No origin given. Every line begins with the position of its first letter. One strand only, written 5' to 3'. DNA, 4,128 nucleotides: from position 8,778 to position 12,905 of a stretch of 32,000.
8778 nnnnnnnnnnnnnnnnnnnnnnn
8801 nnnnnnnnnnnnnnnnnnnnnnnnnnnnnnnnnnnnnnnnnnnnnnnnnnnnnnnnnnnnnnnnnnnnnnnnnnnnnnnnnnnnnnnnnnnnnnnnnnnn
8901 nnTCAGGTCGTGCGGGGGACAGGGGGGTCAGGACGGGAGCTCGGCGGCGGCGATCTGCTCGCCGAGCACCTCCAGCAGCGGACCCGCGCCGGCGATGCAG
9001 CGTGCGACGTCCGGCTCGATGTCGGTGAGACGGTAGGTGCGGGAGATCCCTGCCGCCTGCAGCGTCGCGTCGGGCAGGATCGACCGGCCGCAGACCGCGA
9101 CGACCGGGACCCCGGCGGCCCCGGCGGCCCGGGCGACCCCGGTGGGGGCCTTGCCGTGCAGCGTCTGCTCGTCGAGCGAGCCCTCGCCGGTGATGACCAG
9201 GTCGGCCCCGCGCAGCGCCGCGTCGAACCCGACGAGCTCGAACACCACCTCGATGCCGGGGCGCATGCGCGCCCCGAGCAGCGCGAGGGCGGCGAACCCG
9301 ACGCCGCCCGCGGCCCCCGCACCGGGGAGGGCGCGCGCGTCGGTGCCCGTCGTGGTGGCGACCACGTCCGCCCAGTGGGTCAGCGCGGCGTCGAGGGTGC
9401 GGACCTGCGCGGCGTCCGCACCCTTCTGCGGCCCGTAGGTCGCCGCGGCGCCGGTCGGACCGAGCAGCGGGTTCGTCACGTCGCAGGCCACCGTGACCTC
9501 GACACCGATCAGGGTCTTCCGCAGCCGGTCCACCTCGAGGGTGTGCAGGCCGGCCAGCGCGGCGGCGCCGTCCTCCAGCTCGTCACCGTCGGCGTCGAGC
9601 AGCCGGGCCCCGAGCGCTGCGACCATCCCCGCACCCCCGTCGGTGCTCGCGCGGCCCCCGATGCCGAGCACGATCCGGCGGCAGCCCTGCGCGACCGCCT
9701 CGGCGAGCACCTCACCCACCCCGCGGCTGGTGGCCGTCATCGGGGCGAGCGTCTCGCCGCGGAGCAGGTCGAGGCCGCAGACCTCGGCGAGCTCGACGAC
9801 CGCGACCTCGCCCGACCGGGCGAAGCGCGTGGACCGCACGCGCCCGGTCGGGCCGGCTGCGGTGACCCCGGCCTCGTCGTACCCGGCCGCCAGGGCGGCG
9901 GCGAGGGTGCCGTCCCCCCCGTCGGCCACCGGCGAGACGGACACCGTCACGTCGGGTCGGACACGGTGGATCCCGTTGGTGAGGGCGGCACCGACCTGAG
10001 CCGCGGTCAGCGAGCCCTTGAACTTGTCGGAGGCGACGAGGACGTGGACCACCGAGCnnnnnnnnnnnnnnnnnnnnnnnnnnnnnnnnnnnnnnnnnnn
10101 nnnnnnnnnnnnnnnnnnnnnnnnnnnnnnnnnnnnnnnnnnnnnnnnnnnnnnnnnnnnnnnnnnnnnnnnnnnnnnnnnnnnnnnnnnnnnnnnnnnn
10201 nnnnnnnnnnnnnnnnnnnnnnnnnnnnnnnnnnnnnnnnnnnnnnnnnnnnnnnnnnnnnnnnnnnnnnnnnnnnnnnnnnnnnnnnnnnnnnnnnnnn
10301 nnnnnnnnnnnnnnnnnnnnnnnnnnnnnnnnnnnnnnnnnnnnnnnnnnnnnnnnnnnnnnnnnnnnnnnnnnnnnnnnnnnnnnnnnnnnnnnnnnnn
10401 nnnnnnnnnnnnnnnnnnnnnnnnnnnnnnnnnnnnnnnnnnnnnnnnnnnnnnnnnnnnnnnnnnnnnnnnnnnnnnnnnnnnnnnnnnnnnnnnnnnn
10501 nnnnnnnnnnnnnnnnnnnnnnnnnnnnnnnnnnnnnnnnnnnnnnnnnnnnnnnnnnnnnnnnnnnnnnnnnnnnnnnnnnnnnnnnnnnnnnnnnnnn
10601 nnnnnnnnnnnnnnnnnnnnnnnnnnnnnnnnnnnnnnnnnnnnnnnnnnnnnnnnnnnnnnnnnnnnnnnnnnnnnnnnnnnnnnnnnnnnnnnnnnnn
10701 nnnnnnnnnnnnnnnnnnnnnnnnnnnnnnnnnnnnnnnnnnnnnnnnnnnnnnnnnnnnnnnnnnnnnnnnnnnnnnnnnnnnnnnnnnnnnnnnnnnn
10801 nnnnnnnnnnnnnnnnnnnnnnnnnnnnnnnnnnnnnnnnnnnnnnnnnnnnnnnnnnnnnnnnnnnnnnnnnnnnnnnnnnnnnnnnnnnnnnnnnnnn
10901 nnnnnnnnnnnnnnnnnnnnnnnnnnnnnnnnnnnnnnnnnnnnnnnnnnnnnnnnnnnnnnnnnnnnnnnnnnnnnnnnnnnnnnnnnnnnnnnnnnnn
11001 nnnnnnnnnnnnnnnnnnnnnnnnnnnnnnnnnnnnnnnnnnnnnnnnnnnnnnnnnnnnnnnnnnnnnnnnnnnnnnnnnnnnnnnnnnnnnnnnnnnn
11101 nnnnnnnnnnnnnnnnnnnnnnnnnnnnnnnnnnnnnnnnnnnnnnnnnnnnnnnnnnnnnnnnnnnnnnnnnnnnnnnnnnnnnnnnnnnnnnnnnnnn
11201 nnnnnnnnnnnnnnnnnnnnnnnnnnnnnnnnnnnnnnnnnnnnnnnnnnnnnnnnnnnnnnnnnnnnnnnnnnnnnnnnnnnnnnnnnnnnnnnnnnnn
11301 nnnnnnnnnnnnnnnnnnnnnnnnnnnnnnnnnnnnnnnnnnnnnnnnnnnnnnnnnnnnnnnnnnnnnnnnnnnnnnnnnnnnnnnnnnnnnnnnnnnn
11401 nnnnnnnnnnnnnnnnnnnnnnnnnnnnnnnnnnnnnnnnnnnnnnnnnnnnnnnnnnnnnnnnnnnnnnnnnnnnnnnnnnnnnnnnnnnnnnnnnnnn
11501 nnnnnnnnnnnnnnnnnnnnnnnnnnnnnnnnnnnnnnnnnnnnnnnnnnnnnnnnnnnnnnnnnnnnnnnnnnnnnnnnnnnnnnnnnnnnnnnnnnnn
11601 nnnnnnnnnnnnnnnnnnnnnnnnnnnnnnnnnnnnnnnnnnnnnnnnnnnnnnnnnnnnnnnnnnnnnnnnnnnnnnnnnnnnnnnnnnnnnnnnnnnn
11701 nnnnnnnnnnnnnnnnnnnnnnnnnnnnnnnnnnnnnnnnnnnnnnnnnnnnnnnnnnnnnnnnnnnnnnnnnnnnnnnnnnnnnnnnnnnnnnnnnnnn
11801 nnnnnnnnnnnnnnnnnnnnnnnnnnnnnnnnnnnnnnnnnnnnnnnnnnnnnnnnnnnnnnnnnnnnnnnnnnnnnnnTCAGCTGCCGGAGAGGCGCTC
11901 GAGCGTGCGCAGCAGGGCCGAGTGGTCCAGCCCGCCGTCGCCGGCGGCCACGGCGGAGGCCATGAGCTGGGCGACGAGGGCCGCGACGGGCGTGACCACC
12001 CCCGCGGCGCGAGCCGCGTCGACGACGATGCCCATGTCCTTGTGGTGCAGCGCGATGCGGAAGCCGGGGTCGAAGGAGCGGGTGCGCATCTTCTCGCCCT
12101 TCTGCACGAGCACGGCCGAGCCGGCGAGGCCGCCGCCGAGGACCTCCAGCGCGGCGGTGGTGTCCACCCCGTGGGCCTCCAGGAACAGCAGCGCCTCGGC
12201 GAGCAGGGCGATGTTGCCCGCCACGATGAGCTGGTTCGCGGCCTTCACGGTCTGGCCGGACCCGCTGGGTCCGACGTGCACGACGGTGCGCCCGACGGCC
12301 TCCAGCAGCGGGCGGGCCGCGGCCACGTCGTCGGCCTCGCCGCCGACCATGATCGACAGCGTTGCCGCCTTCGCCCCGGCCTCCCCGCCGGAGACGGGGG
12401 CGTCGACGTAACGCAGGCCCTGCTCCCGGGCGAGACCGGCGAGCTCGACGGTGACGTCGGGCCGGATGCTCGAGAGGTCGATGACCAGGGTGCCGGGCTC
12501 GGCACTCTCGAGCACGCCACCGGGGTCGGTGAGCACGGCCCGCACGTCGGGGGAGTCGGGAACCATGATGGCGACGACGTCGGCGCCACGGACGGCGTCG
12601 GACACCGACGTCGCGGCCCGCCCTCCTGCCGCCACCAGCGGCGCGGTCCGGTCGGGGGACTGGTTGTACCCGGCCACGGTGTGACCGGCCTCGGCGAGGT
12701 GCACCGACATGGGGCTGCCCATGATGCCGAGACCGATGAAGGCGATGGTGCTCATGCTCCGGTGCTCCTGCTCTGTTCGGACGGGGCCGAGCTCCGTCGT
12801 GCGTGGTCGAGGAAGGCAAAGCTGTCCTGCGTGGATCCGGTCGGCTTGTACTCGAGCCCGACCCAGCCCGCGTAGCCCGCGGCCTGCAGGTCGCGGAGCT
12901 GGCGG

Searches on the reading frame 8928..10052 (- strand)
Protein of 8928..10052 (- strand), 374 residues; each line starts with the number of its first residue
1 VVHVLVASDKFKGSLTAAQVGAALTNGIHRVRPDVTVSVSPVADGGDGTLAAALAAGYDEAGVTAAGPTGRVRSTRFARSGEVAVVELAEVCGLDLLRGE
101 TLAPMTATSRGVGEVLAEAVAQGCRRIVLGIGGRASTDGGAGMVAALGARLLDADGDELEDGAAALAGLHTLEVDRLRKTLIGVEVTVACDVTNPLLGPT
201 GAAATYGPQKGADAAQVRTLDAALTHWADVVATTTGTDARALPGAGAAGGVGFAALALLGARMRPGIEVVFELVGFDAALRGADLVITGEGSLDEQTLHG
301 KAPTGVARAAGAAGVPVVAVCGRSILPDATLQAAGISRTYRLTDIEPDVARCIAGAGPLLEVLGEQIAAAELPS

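Call 83: search_protein_families(library=pfam, proteins=[window:8928-10052:-], max_evalue=0.00001)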
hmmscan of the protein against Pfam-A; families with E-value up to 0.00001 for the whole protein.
window:8928-10052:- (374 aa): 1 family
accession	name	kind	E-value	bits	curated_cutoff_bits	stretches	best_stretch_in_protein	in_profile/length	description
PF02595.20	Gly_kinase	-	3.9e-122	408.2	23.3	1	4-369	1-369/372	Glycerate kinase family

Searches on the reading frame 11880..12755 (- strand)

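Call 22: search_protein_families(library=pfam, proteins=[window:11880-12755:-], max_evalue=0.001)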
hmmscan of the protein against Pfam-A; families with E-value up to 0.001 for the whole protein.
window:11880-12755:- (291 aa): 6 families
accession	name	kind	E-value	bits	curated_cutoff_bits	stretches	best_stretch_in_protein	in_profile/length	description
PF03446.21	NAD_binding_2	-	6.4e-53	179.5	21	1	3-162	1-161/161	NAD binding domain of 6-phosphogluconate dehydrogenase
PF14833.11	NAD_binding_11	-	8.8e-38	129.7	30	1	165-285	1-122/122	NAD-binding of NADP-dependent 3-hydroxyisobutyrate dehydrogenase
PF03807.23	F420_oxidored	-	2.8e-09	37.9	21.6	1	3-94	1-91/94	NADP oxidoreductase coenzyme F420-dependent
PF02826.25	2-Hacid_dh_C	-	1.6e-05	24.8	25.1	1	2-77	37-111/178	D-isomer specific 2-hydroxyacid dehydrogenase, NAD binding domain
PF07991.19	KARI_N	-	7.5e-05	22.8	20.6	1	3-68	6-71/165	Acetohydroxy acid isomeroreductase, NADPH-binding domain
PF21761.2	RedAm-like_C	-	9.6e-05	23.1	27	1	185-286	23-126/127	NADPH-dependent reductive aminase-like, C-terminal domain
